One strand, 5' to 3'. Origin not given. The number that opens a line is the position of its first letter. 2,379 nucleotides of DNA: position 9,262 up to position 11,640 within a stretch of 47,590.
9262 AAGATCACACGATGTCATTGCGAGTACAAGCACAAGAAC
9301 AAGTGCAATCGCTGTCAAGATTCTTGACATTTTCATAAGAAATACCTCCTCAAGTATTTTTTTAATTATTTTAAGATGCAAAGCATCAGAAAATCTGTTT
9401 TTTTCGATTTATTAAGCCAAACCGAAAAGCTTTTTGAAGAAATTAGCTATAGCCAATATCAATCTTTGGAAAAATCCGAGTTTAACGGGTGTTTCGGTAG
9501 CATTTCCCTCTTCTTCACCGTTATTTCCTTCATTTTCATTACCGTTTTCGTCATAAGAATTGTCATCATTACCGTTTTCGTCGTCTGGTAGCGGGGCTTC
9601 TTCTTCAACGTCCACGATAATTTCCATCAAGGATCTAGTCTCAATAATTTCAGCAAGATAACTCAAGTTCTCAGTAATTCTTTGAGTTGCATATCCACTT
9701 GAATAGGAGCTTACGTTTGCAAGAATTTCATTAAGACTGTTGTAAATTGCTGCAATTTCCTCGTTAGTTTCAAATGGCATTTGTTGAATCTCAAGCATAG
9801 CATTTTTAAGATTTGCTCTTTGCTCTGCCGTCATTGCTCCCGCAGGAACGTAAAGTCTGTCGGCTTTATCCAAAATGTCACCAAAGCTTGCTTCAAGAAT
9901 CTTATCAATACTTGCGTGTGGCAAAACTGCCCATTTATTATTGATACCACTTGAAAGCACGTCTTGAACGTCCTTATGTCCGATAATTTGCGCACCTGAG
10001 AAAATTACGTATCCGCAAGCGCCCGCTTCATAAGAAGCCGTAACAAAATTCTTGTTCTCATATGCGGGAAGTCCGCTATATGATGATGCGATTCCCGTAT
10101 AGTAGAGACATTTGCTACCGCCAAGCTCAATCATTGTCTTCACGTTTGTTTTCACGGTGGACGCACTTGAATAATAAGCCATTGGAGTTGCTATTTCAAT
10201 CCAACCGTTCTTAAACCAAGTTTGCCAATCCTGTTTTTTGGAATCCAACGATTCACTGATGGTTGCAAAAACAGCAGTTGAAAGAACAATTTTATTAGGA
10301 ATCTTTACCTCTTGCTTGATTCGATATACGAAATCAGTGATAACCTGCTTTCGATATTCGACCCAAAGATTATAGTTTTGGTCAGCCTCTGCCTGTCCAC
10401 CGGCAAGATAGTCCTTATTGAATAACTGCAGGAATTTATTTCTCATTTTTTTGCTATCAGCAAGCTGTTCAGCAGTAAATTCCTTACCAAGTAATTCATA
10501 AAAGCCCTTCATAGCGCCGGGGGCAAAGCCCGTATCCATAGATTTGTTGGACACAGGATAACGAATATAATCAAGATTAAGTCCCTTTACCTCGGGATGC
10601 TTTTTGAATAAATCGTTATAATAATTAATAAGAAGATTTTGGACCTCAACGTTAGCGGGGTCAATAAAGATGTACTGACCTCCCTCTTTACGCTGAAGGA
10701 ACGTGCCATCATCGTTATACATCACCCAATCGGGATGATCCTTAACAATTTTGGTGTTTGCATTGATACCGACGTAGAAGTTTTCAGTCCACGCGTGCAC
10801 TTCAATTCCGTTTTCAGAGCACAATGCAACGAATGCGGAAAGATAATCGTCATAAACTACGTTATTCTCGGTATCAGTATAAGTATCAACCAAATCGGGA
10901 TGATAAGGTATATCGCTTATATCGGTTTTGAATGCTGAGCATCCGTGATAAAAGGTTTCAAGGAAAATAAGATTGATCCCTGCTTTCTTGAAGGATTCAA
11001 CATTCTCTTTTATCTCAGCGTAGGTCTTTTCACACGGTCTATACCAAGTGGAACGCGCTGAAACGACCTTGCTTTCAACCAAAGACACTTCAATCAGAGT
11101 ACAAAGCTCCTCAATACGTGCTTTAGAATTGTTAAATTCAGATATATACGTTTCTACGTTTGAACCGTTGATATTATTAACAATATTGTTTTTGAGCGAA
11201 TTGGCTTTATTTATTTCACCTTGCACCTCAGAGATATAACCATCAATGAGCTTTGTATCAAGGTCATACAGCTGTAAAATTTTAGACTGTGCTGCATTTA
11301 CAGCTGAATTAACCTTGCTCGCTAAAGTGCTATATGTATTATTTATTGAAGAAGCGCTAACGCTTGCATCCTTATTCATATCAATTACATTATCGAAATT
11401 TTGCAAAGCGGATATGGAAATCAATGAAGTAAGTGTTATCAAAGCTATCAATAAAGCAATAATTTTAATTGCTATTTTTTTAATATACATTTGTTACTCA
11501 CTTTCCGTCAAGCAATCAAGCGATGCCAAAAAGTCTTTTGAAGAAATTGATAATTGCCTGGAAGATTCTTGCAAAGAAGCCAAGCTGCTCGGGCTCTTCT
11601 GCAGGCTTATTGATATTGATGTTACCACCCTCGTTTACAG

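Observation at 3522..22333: Conserved ~22-aa C-terminal amphipathic tail shared by four secreted proteins of the locus: possible new surface-retention or sorting signal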

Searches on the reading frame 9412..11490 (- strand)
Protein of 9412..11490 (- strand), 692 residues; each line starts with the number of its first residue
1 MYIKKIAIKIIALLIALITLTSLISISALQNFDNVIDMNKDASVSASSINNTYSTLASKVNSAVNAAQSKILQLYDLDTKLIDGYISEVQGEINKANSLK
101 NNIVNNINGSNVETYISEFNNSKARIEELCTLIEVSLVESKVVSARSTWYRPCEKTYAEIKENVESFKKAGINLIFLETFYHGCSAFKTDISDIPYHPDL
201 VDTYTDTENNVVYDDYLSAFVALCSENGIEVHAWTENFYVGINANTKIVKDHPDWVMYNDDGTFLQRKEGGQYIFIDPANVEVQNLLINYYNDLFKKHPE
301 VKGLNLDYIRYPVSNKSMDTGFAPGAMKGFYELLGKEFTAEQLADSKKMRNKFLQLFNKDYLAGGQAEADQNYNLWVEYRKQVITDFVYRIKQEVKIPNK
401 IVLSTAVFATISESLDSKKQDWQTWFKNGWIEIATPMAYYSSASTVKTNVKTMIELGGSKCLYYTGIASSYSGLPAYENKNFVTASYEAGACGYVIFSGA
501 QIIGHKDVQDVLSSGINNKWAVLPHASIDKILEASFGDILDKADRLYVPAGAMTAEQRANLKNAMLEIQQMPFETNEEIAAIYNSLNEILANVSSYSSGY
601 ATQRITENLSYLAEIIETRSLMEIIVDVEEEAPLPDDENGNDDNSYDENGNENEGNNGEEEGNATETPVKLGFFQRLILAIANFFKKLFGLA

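Call 4: search_protein_families(library=ncbifam, proteins=[window:9412-11490:-], max_evalue=0.01)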
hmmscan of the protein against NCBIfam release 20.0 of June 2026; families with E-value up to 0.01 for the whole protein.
window:9412-11490:- (692 aa): 0 families

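Call 5: search_protein_families(library=pfam, proteins=[window:9412-11490:-], max_evalue=0.01)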
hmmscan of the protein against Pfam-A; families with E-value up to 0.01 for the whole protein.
window:9412-11490:- (692 aa): 3 families
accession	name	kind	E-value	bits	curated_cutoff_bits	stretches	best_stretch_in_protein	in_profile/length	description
PF02638.21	GHL10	-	3.8e-15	56.2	27.9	1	202-450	57-272/311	Glycosyl hydrolase-like 10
PF14871.12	GHL6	-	1.8e-05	25.4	35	1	161-295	3-120/132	Hypothetical glycosyl hydrolase 6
PF02065.24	Melibiase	-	0.00017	21.1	27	1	210-311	99-189/347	Melibiase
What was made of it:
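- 9412..11490 (-): Carrier 2: signal peptide, coiled region, GHL10 domain, linker, tail. Pfam PF02638 (call 5).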

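Call 10: find_homologous_proteins(query=window:9412-11490:-)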
Query window:9412-11490:- (692 aa): 458 proteins with E <= 0.001 among 8000 candidates; the best 120 are listed.
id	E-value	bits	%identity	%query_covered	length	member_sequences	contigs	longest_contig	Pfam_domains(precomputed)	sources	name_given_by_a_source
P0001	0.0e+0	1543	100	100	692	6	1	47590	PF14871.13,PF02638.22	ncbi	-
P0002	0.0e+0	1265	81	97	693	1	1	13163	PF14871.13,PF02638.22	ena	-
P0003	0.0e+0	1260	80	100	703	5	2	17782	PF14871.13,PF02638.22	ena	-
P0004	0.0e+0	1099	71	100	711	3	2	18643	PF02638.22,PF02065.25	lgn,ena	-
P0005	0.0e+0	1092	71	99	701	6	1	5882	PF14871.13,PF02638.22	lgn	-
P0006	0.0e+0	1081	70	100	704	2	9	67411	PF14871.13,PF02638.22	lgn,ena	-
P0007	0.0e+0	1019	68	95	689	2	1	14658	PF14871.13,PF02638.22,PF02065.25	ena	-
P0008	2.8e-298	1009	65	100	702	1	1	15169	PF02638.22,PF02065.25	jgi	jgi:uncharacterized lipoprotein YddW (UPF0748 family)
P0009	1.1e-293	994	67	96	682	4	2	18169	PF02638.22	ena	-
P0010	1.5e-290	983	64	100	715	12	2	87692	PF02638.22,PF02065.25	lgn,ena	-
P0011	5.5e-287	971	63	100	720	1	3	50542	PF02638.22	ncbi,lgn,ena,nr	ncbi:MAG: family 10 glycosylhydrolase [Clostridia bacterium]|nr:family 10 glycosylhydrolase [Clostri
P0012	1.4e-286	970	64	100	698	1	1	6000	PF14871.13,PF02638.22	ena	-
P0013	1.4e-286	970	64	100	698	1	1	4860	PF14871.13,PF02638.22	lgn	-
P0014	2.3e-286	969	64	100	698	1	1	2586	PF14871.13,PF02638.22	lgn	-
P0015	2.0e-285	966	64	100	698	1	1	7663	PF14871.13,PF02638.22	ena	-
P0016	1.4e-283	960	63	99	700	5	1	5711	PF14871.13,PF02638.22,PF02065.25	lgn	-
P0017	1.0e-281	954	64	97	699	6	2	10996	PF02638.22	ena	-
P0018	8.1e-277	938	61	99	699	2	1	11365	PF14871.13,PF02638.22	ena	-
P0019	1.5e-275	934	64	98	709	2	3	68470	PF02638.22,PF01469.25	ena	-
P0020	5.4e-275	932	61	99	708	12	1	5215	PF14871.13,PF02638.22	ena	-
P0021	5.9e-271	919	62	94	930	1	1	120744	PF02638.22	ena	-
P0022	3.7e-245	833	53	100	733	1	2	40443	PF14871.13,PF02638.22,PF02065.25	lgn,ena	-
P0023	2.0e-243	828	60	84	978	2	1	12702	PF02638.22,PF02065.25,PF13200.13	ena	-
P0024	1.9e-242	824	55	93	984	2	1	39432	PF02638.22,PF13200.13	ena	-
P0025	1.9e-240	818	56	93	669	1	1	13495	PF02638.22,PF02065.25,PF13200.13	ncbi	-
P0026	1.6e-236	805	56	93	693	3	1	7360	PF02638.22,PF13200.13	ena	-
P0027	1.1e-232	792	55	93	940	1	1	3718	PF02638.22,PF13200.13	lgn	-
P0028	1.2e-232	792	53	100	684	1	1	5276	PF02638.22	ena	-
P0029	2.5e-231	788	54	99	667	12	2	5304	PF02638.22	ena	-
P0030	3.1e-230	784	53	99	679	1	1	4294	PF02638.22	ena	-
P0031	4.8e-230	783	54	94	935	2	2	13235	PF02638.22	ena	-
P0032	5.7e-229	780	53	99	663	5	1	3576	PF02638.22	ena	-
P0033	2.6e-227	774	55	95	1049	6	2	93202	PF02638.22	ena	-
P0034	2.6e-227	774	53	98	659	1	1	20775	PF02638.22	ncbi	-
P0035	3.2e-227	774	55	94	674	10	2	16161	PF02638.22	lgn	-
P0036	4.2e-225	767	54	99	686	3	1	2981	PF02638.22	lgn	-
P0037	4.4e-225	767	55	94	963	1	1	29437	PF02638.22,PF02065.25,PF13200.13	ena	-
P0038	4.4e-225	767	52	93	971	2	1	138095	PF02638.22,PF13200.13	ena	-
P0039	6.5e-225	766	53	93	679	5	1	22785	PF14871.13,PF02638.22,PF13200.13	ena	-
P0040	6.7e-225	766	54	94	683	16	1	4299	PF02638.22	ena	-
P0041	9.2e-225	766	53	95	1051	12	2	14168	PF02638.22,PF02065.25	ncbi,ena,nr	ncbi:MAG: family 10 glycosylhydrolase [Clostridia bacterium]|nr:family 10 glycosylhydrolase [Clostri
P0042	4.3e-224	764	55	94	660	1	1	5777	PF02638.22,PF13200.13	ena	-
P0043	6.9e-224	763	58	83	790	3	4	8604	PF02638.22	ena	-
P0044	1.5e-223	762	59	85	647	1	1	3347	PF02638.22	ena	-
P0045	6.9e-223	760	54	95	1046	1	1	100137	PF02638.22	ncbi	-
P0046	1.8e-222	758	54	95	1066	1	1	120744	PF02638.22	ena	-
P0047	2.4e-222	758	54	93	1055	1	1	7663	PF02638.22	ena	-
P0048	4.8e-222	757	54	91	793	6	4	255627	PF02638.22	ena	-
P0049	6.0e-222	757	53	93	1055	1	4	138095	PF02638.22,PF02065.25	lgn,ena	-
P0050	1.2e-221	756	58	84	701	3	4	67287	PF02638.22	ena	-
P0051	1.3e-221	756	53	94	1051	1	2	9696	PF02638.22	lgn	-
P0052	1.6e-221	755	58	85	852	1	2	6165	PF02638.22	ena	-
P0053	2.4e-221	755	54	93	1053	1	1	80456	PF02638.22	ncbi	-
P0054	3.1e-221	754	52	95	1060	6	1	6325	PF02638.22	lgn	-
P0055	5.8e-221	753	54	95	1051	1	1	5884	PF02638.22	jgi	-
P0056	6.0e-221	753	53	94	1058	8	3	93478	PF02638.22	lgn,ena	-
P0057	2.0e-220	752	53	95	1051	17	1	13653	PF02638.22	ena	-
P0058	2.3e-220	751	54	93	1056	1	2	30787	PF02638.22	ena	-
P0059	5.3e-220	750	53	95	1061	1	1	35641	PF02638.22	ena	-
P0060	2.5e-219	748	54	91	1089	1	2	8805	PF02638.22,PF13200.13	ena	-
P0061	3.7e-219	747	52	95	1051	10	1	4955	PF02638.22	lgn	-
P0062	6.7e-219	747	53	94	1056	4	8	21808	PF02638.22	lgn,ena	-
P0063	1.0e-218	746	52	94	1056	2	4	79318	PF02638.22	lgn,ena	-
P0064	1.4e-218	746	54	90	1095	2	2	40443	PF02638.22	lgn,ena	-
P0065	3.8e-218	744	52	95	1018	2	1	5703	PF02638.22,PF02065.25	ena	-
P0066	4.7e-218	744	53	95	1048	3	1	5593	PF02638.22,PF02065.25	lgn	-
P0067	1.0e-217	743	53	93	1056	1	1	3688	PF02638.22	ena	-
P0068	1.2e-217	742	54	95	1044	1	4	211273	PF02638.22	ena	-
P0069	1.7e-217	742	49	99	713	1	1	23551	PF02638.22,PF13200.13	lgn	-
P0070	2.6e-217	741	51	94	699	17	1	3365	PF02638.22,PF13200.13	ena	-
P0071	3.2e-217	741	52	95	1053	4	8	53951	PF02638.22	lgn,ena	-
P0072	4.1e-217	741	51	95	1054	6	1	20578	PF02638.22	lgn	-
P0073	4.3e-217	741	51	95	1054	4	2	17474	PF02638.22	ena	-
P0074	6.7e-217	740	53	95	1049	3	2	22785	PF02638.22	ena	-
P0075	6.8e-217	740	50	99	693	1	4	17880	PF02638.22,PF02065.25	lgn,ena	-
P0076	7.2e-217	740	51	95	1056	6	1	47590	PF02638.22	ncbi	-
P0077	1.4e-216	739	51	95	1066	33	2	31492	PF02638.22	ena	-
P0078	2.3e-216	738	53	94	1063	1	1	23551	PF02638.22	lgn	-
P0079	1.5e-215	735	52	95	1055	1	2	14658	PF02638.22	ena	-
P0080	1.9e-215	735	53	95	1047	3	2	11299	PF02638.22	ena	-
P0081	3.2e-215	734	52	95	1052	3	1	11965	PF02638.22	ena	-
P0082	4.9e-215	734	52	94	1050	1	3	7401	PF02638.22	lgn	-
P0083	6.3e-215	733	52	93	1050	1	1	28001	PF02638.22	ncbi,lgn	-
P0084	1.5e-214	732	52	95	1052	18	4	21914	PF02638.22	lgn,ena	-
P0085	1.5e-214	732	52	94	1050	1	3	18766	PF02638.22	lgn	-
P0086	1.9e-214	732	51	95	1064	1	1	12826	PF14871.13,PF02638.22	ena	-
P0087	2.7e-214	731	52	94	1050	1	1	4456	PF02638.22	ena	-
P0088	4.7e-214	731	52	94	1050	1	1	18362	PF02638.22,PF02065.25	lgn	-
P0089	4.9e-214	730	52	94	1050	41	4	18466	PF02638.22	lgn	-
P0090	1.4e-213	729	51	92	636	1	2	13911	PF02638.22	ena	-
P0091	1.9e-213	729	52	94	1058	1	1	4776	PF02638.22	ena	-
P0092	2.2e-213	728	50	95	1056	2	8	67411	PF02638.22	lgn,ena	-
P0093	2.6e-213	728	52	94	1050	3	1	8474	PF02638.22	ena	-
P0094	4.1e-213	727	53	90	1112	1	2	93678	PF02638.22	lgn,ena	-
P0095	1.8e-212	725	52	93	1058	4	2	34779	PF02638.22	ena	-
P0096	3.9e-212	724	52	93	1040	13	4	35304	PF02638.22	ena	-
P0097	7.8e-211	720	50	95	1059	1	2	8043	PF02638.22,PF13200.13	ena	-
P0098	9.6e-211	720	51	95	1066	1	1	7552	PF02638.22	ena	-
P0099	7.5e-210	717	52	93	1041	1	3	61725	PF02638.22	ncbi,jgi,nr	ncbi:MAG: hypothetical protein E7461_02250 [Ruminococcaceae bacterium]|nr:hypothetical protein [Osci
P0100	1.7e-209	715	54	86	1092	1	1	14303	PF02638.22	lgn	-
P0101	7.0e-209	713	55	84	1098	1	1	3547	PF02638.22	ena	-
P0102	8.7e-209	713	49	95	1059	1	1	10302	PF02638.22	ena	-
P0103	2.9e-208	711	50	95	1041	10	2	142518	PF02638.22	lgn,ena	-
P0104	1.1e-207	710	55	84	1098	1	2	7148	PF02638.22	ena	-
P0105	1.4e-207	709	53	86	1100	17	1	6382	PF02638.22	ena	-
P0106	1.5e-207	709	54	86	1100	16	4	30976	PF02638.22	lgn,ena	-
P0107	2.2e-207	708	56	84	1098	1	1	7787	PF02638.22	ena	-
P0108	2.3e-207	708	55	85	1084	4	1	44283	PF02638.22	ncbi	-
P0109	3.0e-207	708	55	85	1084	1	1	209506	PF02638.22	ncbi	-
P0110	3.9e-207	708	55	84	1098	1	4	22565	PF02638.22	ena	-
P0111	5.0e-207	707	55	85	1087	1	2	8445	PF02638.22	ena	-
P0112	5.5e-207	707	55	84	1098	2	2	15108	PF02638.22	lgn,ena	-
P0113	1.8e-206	705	54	86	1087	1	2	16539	PF02638.22,PF17870.7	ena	-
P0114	3.3e-206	705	54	86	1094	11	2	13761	PF02638.22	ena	-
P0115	8.1e-206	703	55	84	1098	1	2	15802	PF02638.22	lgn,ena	-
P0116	8.4e-206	703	54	84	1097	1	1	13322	PF02638.22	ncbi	-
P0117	3.0e-205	701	54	86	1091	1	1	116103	PF02638.22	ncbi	-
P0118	3.2e-205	701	52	86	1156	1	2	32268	PF02638.22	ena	-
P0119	3.4e-205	701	55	84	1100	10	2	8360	PF02638.22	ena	-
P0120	8.1e-205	700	53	86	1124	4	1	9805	PF02638.22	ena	-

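Call 63: predict_structure(alignment_id=A5)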
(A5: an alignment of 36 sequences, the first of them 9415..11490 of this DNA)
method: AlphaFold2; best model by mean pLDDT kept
length: 692 residues; sequences in the alignment: 36
mean_pLDDT: 80.8   pTM: 0.77
mean pLDDT of the five models: 80.8, 77.8, 77.0, 73.1, 72.9
residues with pLDDT >= 90: 345; 70-90: 195; 50-70: 67; < 50: 85
segments of 3 or more residues with pLDDT < 50: 20-42, 267-271, 409-417, 627-670
pLDDT, mean of each block of 10 residues (from residue 1): 69 65 32 28 71 97 97 93 96 97 88 92 96 90 92 95 93 93 91 93 96 98 96 79 75 73 49 71 93 97 82 54 83 92 88 90 93 86 88 94 76 46 79 79 85 81 79 79 89 83 82 76 95 97 96 97 98 95 98 95 96 95 60 32 26 26 35 79 79 53
secondary structure, 60 per line:
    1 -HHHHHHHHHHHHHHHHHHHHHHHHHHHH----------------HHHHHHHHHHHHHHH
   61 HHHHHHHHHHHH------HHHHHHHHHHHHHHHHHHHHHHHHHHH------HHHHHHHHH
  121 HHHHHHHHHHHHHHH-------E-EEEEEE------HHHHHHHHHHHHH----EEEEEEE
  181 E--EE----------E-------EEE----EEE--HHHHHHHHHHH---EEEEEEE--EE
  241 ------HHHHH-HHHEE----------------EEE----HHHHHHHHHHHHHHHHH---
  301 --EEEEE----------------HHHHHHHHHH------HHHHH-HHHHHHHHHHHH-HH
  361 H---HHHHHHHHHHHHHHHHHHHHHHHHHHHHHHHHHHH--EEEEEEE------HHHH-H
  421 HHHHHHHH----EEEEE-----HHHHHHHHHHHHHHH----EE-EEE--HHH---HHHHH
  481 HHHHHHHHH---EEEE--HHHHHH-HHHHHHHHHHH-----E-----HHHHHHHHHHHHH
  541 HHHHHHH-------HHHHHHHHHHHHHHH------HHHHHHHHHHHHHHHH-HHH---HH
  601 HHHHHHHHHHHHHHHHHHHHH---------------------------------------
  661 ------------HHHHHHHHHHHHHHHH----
elements in order (helices of 4 or more, strands of 3 or more residues): H2-29 H46-72 H79-105 H112-135 E145-150 H157-169 E174-181 E204-206 E211-213 H216-226 E230-236 H247-251 E274-276 H281-297 E303-307 H324-333 H340-344 H346-357 H365-399 E402-408 H415-418 H420-428 E433-437 H443-457 E465-467 H476-489 E493-496 H499-504 H506-516 H528-547 H555-569 H576-591 H599-621 H673-688
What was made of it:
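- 9415..9480 (-): Canonical tail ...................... of the 692-aa GHL10 protein. AlphaFold2 predicts a helix at residues 673-688 with pLDDT about 79, detached from the fold (call 63).
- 9481..9612 (-): Acidic and Asn-rich disordered linker (residues 627-670) between the GHL10 fold and the tail. pLDDT is below 50 over residues 627-670 (call 63).
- AlphaFold2 gives a detached helix at 673-688 behind a disordered linker at 627-670 (call 63).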

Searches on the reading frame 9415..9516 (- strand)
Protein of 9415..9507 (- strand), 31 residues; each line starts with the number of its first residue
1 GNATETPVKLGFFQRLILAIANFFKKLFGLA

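Call 6: search_protein_families(library=ncbifam, proteins=[window:9415-9507:-], max_evalue=10)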
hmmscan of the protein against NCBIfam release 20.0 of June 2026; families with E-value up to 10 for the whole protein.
seq(31 aa): 0 families

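Call 7: search_protein_families(library=pfam, proteins=[window:9415-9507:-], max_evalue=10)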
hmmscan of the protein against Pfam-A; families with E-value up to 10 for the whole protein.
seq(31 aa): 0 families

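Call 21: search_protein_representatives(alignment_id=A1)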
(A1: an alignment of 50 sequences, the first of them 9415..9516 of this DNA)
Query: 50 sequences, 34 profile positions. Proteins with E-value up to 0.001 (for the whole library): 230; up to 1e-10: 17; up to 1e-30: 0. The best 150 are listed.
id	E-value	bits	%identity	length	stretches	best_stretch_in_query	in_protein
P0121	1.8e-13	65.9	-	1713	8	21-32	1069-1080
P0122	1.1e-12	63.4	-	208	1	2-34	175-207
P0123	1.9e-12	62.6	-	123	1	2-34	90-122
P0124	6.6e-12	60.9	-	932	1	3-33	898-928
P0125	9.7e-12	60.4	-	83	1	2-32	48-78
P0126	1.7e-11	59.6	-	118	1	2-34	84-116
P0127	2.7e-11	58.9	-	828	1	1-34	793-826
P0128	3.1e-11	58.8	-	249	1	3-34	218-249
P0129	3.7e-11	58.5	-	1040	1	2-33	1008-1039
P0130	4.5e-11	58.3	-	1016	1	3-34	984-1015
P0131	6.1e-11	57.8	-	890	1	2-34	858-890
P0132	6.4e-11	57.7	-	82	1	5-33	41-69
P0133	7.4e-11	57.6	-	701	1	2-33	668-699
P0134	8.1e-11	57.4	-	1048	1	2-34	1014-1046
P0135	8.3e-11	57.4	-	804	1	3-34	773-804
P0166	9.7e-09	50.8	-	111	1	2-32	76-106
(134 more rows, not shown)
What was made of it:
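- A profile of 50 tails finds 230 cluster representatives at E<=1e-3 among 1.84 billion (call 21).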

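Call 26: search_protein_families(library=pfam, alignment_id=A2, max_evalue=0.00001)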
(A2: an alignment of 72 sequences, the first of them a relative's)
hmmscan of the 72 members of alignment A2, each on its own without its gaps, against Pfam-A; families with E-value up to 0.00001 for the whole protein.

A. member 1, P0124 (932 aa): 0 families

B. families by the number of members that match (of 72 scanned): 53 families (the first 25 are shown)
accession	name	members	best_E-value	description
PF22058.2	X25_BaPul_like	11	1.5e-25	Pullulanase X25 domain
PF13306.12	LRR_5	7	7.7e-95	BspA type Leucine rich repeat region (6 copies)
PF16738.10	CBM26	6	1.1e-26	Starch-binding module 26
PF16403.11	Bact_surface_Ig-like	5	7.2e-45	Bacterial surface protein, Ig-like domain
PF18283.7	CBM77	5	7.1e-37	Carbohydrate binding module 77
PF00544.25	Pectate_lyase_4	4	1.6e-24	Pectate lyase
PF19077.6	Big_13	4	4e-12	Bacterial Ig-like domain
PF02494.22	HYR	4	3e-11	HYR domain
PF13855.12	LRR_8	3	1.6e-12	Leucine rich repeat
PF16561.11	AMPK1_CBM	3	1.6e-06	Glycogen recognition site of AMP-activated protein kinase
PF02368.24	Big_2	2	2e-41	Bacterial Ig-like domain (group 2)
PF19789.6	DUF6273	2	2.1e-23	Domain of unknown function (DUF6273)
PF09479.16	Flg_new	2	1.3e-09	Listeria-Bacteroides repeat domain (List_Bact_rpt)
PF13750.12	Big_3_3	2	9.5e-09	Bacterial Ig-like domain (group 3)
PF09136.16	Glucodextran_B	2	3.4e-06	Glucodextranase, domain B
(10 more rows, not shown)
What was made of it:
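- The 25 listed are mostly extracellular-type: X25, CBM26, CBM77, BspA LRR, Ig-like, pectate lyase, GH95, GH3, NAGPA, DUF1002 (call 26).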

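Call 38: search_solved_structures(query=A1, max_evalue=10, show_alignments=3)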
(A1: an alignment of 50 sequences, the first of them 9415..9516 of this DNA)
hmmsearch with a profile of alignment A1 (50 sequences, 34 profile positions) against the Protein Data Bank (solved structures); distinct sequences matched with E-value up to 10: 0.
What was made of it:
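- Tried and rejected: Searched PDB sequences with the tail profile at E<=10: no match (call 38).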

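Call 69: find_encoding_contigs(protein=P0123, flank=4000, max_places=3)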
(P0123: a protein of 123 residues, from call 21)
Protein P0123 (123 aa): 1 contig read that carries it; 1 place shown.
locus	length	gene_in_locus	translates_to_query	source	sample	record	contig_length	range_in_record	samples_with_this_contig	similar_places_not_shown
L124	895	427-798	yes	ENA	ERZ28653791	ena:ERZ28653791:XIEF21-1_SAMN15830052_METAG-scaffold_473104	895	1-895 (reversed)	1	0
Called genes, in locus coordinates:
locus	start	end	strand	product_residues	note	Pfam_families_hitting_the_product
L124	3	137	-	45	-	?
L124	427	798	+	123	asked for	-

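Call 70: find_encoding_contigs(protein=P0166, flank=4000, max_places=3)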
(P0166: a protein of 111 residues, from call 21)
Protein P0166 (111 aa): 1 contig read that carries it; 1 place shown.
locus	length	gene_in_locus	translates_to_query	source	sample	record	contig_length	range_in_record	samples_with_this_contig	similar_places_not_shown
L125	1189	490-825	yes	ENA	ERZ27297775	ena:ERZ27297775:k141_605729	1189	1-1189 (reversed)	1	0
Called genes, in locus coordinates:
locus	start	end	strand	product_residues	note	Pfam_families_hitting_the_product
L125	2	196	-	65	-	?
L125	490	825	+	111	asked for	-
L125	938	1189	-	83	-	?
